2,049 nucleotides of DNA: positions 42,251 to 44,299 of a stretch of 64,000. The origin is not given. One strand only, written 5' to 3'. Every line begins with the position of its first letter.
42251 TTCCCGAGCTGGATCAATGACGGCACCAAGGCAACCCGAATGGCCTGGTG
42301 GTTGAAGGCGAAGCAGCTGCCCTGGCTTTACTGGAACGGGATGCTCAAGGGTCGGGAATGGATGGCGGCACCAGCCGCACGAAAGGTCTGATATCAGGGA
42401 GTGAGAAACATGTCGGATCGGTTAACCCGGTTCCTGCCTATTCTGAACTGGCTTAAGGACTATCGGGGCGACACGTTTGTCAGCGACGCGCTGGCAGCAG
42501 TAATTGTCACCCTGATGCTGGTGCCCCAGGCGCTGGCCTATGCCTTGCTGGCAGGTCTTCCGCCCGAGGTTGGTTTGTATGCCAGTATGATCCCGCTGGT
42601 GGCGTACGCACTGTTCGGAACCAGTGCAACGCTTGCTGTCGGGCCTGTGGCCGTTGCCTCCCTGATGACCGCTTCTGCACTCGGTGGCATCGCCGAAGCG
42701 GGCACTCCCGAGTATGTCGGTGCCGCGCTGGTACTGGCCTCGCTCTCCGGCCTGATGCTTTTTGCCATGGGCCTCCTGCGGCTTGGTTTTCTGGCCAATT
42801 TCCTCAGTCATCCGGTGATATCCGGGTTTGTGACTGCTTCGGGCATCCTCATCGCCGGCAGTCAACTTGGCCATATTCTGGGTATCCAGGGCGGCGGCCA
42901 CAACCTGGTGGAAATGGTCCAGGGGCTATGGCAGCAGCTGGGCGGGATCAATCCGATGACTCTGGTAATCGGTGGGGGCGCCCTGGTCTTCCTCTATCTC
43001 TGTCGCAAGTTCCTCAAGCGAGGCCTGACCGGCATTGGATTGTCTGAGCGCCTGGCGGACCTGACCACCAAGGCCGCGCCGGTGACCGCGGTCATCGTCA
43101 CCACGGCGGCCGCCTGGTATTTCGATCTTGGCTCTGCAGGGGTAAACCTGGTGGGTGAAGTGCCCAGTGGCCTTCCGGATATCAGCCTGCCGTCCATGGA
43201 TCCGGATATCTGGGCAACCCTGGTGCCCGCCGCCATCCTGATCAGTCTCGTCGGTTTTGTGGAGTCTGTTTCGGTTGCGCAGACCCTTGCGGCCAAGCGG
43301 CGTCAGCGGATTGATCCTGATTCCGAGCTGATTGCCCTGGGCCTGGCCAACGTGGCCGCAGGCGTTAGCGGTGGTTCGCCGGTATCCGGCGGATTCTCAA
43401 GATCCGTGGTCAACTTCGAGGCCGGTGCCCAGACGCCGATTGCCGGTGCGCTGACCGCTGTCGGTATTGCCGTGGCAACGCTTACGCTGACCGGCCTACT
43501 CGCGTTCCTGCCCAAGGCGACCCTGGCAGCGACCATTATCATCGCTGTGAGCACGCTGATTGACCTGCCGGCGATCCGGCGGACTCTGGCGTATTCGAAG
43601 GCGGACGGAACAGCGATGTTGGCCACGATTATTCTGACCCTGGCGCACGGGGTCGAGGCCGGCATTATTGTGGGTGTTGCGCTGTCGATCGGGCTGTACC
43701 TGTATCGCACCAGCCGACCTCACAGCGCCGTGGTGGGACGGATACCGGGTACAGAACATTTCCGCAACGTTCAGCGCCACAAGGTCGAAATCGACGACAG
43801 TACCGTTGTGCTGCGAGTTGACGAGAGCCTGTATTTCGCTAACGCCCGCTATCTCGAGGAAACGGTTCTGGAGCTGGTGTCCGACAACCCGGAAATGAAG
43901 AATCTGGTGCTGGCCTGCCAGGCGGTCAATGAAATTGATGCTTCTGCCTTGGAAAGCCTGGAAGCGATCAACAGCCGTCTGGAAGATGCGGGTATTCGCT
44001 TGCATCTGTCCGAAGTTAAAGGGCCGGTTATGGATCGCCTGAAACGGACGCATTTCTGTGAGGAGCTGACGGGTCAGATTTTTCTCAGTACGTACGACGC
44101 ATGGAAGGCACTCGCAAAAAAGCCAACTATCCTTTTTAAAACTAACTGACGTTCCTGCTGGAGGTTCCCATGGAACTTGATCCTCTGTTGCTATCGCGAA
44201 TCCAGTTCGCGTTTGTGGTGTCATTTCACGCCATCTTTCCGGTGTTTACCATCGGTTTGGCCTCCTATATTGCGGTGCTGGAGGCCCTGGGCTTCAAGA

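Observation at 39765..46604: Sulfide-oxidation operon extended by its own bd-type oxidase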

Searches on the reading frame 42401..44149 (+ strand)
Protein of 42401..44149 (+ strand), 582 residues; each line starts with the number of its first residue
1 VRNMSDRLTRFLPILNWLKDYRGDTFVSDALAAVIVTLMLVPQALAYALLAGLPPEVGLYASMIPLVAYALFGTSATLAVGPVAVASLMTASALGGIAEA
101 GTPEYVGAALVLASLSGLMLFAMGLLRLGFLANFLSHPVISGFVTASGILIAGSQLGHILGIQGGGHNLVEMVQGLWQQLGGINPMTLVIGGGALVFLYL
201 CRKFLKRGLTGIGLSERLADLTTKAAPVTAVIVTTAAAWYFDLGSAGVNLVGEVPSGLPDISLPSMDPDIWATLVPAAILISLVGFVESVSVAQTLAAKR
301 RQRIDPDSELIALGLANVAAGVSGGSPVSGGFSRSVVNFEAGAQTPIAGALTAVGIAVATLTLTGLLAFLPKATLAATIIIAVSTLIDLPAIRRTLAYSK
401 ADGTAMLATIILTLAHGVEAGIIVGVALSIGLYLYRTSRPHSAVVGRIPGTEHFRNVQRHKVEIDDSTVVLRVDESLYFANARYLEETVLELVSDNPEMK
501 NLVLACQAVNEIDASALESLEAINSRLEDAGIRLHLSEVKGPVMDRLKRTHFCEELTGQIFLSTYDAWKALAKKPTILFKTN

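Call 3: search_protein_families(library=pfam, proteins=[window:42401-44149:+])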
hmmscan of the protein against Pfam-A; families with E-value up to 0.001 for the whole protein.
window:42401-44149:+ (582 aa): 3 families
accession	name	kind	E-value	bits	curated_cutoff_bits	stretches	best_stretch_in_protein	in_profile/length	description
PF00916.26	Sulfate_transp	-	2.2e-100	336.5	23.2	1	26-409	1-380/380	Sulfate permease family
PF01740.26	STAS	-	3.7e-17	62.5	22.6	1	462-567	4-106/106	STAS domain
PF13466.11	STAS_2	-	0.00025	21.6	29.2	1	471-544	1-71/80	STAS domain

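Call 4: search_protein_families(library=ncbifam, proteins=[window:42401-44149:+])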
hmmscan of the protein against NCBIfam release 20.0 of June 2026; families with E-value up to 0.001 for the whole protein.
window:42401-44149:+ (582 aa): 4 families
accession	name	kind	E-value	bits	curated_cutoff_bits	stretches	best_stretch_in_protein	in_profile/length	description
TIGR00815.1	sulP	subfamily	3.7e-132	441.6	380.45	1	13-558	1-555/565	sulfate permease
NF008660.1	PRK11660.1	equivalog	7.7e-54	183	614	1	17-562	20-555/572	C4-dicarboxylic acid transporter DauA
NF050096.1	BicarbTportBicA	equivalog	2e-33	115.8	880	1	19-556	10-527/547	bicarbonate transporter BicA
TIGR00377.1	ant_ant_sig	superfamily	1.1e-05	25.3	53.45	1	461-551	6-95/108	anti-sigma factor antagonist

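Call 16: find_encoding_contigs(protein=window:42401-44149:+, flank=10000, max_places=6)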
Protein window:42401-44149:+ (582 aa): no gene with exactly this product is on record in the collection.

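Call 18: find_homologous_proteins(query=window:42401-44149:+, max_evalue=1e-50)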
Query window:42401-44149:+ (582 aa): 8000 proteins with E <= 1e-50 among 8000 candidates; the best 120 are listed.
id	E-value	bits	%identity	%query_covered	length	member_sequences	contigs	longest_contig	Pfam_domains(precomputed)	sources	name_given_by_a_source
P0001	0.0e+0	1200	97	99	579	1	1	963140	PF01740.27,PF00916.27,PF13466.13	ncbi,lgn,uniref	ncbi:SulP family inorganic anion transporter [Marinobacter sp. DUT-1]|uniref:SulP family inorganic a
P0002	0.0e+0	1197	97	99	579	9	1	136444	PF01740.27,PF00916.27,PF13466.13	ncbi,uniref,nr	ncbi:SulP family sulfate permease [Marinobacter pelagius]|uniref:SulP family sulfate permease n=1 Ta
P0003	0.0e+0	1189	96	99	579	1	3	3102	PF01740.27,PF00916.27,PF13466.13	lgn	-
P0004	0.0e+0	1187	96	99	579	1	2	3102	PF01740.27,PF00916.27,PF13466.13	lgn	-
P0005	0.0e+0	1187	96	99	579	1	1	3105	PF01740.27,PF00916.27,PF13466.13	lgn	-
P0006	0.0e+0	1179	97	99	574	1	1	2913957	PF01740.27,PF00916.27,PF13466.13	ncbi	ncbi:solute carrier family 26 protein [Marinobacter szutsaonensis]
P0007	0.0e+0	1178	96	99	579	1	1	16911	PF01740.27,PF00916.27,PF13466.13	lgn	-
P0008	0.0e+0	1177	96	99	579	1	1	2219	PF01740.27,PF00916.27,PF13466.13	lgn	-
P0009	0.0e+0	1163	95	99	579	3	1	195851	PF01740.27,PF00916.27,PF13466.13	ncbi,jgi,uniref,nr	ncbi:hypothetical protein Q667_00930 [Marinobacter sp. C1S70]|jgi:SulP family sulfate permease|unire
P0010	0.0e+0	1116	90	99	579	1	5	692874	PF01740.27,PF00916.27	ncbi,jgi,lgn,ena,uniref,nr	ncbi:SulP family inorganic anion transporter [Marinobacter sp. HL-58]|uniref:SulP family inorganic a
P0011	0.0e+0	1103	88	99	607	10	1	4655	PF01740.27,PF00916.27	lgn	-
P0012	0.0e+0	1097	89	99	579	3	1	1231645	PF01740.27,PF00916.27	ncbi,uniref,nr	ncbi:sulfate permease [uncultured Marinobacter sp.]|uniref:SulP family inorganic anion transporter n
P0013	0.0e+0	1092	89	99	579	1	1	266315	PF01740.27,PF00916.27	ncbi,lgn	ncbi:MAG: sulfate permease [Marinobacter sp.]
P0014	0.0e+0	1079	87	99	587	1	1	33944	PF01740.27,PF00916.27,PF13466.13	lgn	-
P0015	0.0e+0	1066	86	98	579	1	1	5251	PF01740.27,PF00916.27,PF13466.13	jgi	jgi:SulP family sulfate permease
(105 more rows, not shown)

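Call 19: find_encoding_contigs(protein=P0002, flank=10000, max_places=3)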
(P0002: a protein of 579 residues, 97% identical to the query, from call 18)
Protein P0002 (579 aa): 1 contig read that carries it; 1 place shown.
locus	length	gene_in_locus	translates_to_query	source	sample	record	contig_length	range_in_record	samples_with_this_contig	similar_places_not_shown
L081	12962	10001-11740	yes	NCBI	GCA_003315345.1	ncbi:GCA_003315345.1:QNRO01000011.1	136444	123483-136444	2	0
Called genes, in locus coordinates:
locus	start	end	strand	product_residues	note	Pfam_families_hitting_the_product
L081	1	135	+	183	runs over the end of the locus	PF01066:CDP-OH_P_transf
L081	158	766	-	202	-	PF03886:ABC_trans_aux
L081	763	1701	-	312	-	PF02470:MlaD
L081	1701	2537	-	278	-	PF00005:ABC_tran, PF13304:AAA_21 (weak)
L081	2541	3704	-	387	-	PF13466:STAS_2, PF02405:MlaE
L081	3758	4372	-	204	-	PF00005:ABC_tran, PF13304:AAA_21 (faint)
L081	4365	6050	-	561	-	PF00528:BPD_transp_1 (weak)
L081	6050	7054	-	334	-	PF13531:SBP_bac_11, PF01547:SBP_bac_1, PF13416:SBP_bac_8, PF13343:SBP_bac_6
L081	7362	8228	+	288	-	PF00753:Lactamase_B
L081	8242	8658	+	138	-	PF04273:BLH_phosphatase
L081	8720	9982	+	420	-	PF07992:Pyr_redox_2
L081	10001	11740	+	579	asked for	PF00916:Sulfate_transp, PF01740:STAS, PF13466:STAS_2 (weak)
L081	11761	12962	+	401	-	PF01654:Cyt_bd_oxida_I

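Call 20: find_encoding_contigs(protein=P0006, flank=10000, max_places=3)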
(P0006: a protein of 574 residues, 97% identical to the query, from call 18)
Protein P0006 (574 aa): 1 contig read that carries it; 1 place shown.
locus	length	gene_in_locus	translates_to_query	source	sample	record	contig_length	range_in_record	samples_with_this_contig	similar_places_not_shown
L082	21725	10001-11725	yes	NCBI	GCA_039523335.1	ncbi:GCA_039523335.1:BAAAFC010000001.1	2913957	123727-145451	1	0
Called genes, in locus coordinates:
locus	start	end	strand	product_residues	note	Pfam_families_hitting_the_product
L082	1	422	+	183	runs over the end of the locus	PF01066:CDP-OH_P_transf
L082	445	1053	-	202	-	PF03886:ABC_trans_aux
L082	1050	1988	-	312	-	PF02470:MlaD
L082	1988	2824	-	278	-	PF00005:ABC_tran, PF13304:AAA_21 (weak)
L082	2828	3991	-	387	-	PF13466:STAS_2, PF02405:MlaE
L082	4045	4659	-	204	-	PF00005:ABC_tran, PF13191:AAA_16 (weak), PF13304:AAA_21 (weak)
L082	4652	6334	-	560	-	PF00528:BPD_transp_1 (weak)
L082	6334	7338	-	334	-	PF13531:SBP_bac_11, PF01547:SBP_bac_1, PF13416:SBP_bac_8, PF13343:SBP_bac_6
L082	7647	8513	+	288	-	PF00753:Lactamase_B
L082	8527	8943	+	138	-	PF04273:BLH_phosphatase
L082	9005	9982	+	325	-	PF01266:DAO (weak), PF07992:Pyr_redox_2 (faint)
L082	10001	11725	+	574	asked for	PF00916:Sulfate_transp, PF01740:STAS, PF13466:STAS_2 (weak)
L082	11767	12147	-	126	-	PF00581:Rhodanese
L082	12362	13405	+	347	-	PF00753:Lactamase_B, PF00581:Rhodanese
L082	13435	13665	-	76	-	-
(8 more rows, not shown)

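Call 21: find_encoding_contigs(protein=P0001, flank=10000, max_places=3)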
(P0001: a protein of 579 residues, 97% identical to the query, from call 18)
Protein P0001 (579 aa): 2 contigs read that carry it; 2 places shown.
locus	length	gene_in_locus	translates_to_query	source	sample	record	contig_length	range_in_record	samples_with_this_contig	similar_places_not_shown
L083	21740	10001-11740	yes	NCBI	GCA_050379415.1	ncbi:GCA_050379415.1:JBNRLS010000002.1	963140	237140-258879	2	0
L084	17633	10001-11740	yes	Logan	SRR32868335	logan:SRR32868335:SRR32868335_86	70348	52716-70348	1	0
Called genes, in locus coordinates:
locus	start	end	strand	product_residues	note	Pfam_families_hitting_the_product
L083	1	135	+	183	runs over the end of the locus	PF01066:CDP-OH_P_transf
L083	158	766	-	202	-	PF03886:ABC_trans_aux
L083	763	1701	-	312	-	PF02470:MlaD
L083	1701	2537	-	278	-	PF00005:ABC_tran, PF13304:AAA_21 (weak)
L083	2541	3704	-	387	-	PF13466:STAS_2, PF02405:MlaE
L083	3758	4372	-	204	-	PF00005:ABC_tran, PF02463:SMC_N (faint), PF13191:AAA_16 (faint), PF13304:AAA_21 (weak)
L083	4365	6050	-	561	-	PF00528:BPD_transp_1 (weak)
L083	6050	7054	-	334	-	PF13531:SBP_bac_11, PF01547:SBP_bac_1, PF13416:SBP_bac_8, PF13343:SBP_bac_6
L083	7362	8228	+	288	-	PF00753:Lactamase_B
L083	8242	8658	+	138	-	PF04273:BLH_phosphatase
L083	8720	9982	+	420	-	PF07992:Pyr_redox_2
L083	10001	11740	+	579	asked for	PF00916:Sulfate_transp, PF01740:STAS, PF13466:STAS_2 (weak)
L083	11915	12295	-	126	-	PF00581:Rhodanese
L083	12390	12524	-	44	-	-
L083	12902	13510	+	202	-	PF13505:OMP_b-brl, PF01389:OmpA_membrane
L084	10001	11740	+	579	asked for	PF00916:Sulfate_transp, PF01740:STAS, PF13466:STAS_2 (weak)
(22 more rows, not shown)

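Call 23: find_encoding_contigs(protein=P0009, flank=8000, max_places=2)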
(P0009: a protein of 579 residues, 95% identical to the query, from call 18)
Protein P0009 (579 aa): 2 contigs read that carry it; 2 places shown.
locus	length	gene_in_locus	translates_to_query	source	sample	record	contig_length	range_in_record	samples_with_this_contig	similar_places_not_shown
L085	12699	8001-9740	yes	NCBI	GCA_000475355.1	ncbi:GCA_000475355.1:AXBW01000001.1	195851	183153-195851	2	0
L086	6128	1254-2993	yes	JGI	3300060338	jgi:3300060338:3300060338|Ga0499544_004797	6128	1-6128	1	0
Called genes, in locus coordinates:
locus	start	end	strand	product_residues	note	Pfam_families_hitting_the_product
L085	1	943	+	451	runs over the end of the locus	PF03631:Virul_fac_BrkB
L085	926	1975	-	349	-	PF08668:HDOD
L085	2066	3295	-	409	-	PF04286:DUF445 (faint)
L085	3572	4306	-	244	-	PF20260:PUA_4, PF04452:Methyltrans_RNA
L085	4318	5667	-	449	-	PF00202:Aminotran_3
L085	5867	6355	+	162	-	PF10698:DUF2505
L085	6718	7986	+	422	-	PF05834:Lycopene_cycl (faint), PF07992:Pyr_redox_2 (weak)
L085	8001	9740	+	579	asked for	PF00916:Sulfate_transp, PF01740:STAS, PF13466:STAS_2 (weak)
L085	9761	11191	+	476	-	PF01654:Cyt_bd_oxida_I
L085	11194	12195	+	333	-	PF02322:Cyt_bd_oxida_II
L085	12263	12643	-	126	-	PF00581:Rhodanese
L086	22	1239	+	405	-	PF07992:Pyr_redox_2 (weak), PF13454:NAD_binding_9 (faint)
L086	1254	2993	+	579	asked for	PF00916:Sulfate_transp, PF01740:STAS, PF13466:STAS_2 (weak)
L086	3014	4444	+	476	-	PF01654:Cyt_bd_oxida_I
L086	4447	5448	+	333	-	PF02322:Cyt_bd_oxida_II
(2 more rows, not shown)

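Call 24: find_encoding_contigs(protein=P0010, flank=8000, max_places=2)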
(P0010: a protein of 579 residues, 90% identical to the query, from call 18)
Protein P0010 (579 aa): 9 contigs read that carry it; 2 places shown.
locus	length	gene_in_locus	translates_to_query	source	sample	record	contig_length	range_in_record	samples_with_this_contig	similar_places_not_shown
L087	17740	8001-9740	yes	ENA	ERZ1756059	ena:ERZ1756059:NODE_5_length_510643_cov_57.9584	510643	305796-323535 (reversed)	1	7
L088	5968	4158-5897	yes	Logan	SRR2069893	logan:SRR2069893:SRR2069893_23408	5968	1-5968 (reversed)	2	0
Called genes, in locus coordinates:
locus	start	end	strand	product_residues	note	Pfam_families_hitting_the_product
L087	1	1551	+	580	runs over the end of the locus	PF00180:Iso_dh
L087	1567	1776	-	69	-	-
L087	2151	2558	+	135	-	PF13767:DUF4168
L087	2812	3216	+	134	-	PF10000:ACT_3, PF13840:ACT_7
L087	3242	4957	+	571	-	PF02696:SelO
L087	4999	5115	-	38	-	-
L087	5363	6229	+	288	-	PF00753:Lactamase_B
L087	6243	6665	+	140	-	PF04273:BLH_phosphatase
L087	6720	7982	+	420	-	PF01266:DAO (weak), PF07992:Pyr_redox_2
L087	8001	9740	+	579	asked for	PF00916:Sulfate_transp, PF01740:STAS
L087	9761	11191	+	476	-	PF01654:Cyt_bd_oxida_I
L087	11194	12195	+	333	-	PF02322:Cyt_bd_oxida_II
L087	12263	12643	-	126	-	PF00581:Rhodanese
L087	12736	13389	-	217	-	PF00578:AhpC-TSA, PF08534:Redoxin, PF10417:1-cysPrx_C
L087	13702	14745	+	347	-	PF00753:Lactamase_B, PF00581:Rhodanese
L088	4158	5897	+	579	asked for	PF00916:Sulfate_transp, PF01740:STAS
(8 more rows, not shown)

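Call 25: find_encoding_contigs(protein=P0012, flank=8000, max_places=2)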
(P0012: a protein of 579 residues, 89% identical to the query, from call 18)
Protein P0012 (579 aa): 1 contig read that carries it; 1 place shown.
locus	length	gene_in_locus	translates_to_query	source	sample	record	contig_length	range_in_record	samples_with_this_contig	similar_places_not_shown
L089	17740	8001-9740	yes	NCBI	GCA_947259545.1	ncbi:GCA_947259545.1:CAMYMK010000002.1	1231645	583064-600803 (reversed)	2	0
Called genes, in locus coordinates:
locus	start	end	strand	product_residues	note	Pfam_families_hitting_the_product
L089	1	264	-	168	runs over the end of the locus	-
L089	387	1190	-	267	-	PF00106:adh_short, PF08659:KR, PF13561:adh_short_C2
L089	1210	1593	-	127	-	-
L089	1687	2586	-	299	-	PF00487:FA_desaturase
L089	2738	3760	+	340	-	PF12625:Arabinose_bd, PF12833:HTH_18, PF00165:HTH_AraC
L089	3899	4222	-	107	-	-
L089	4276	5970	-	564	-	PF01103:Omp85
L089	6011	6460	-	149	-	PF13899:Thioredoxin_7 (faint), PF21352:Zn_ribbon_Thio2, PF04756:OST3_OST6 (weak), PF00085:Thioredoxin, PF13098:Thioredoxin_2, PF13905:Thioredoxin_8 (faint)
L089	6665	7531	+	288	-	PF00753:Lactamase_B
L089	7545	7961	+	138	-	PF04273:BLH_phosphatase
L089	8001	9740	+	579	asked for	PF00916:Sulfate_transp, PF01740:STAS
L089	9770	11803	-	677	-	PF00753:Lactamase_B, PF12706:Lactamase_B_2 (weak), PF14863:Alkyl_sulf_dimr, PF14864:Alkyl_sulf_C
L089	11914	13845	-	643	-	PF02129:Peptidase_S15, PF12697:Abhydrolase_6 (weak)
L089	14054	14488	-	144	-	PF03061:4HBT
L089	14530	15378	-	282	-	PF10118:Metal_hydrol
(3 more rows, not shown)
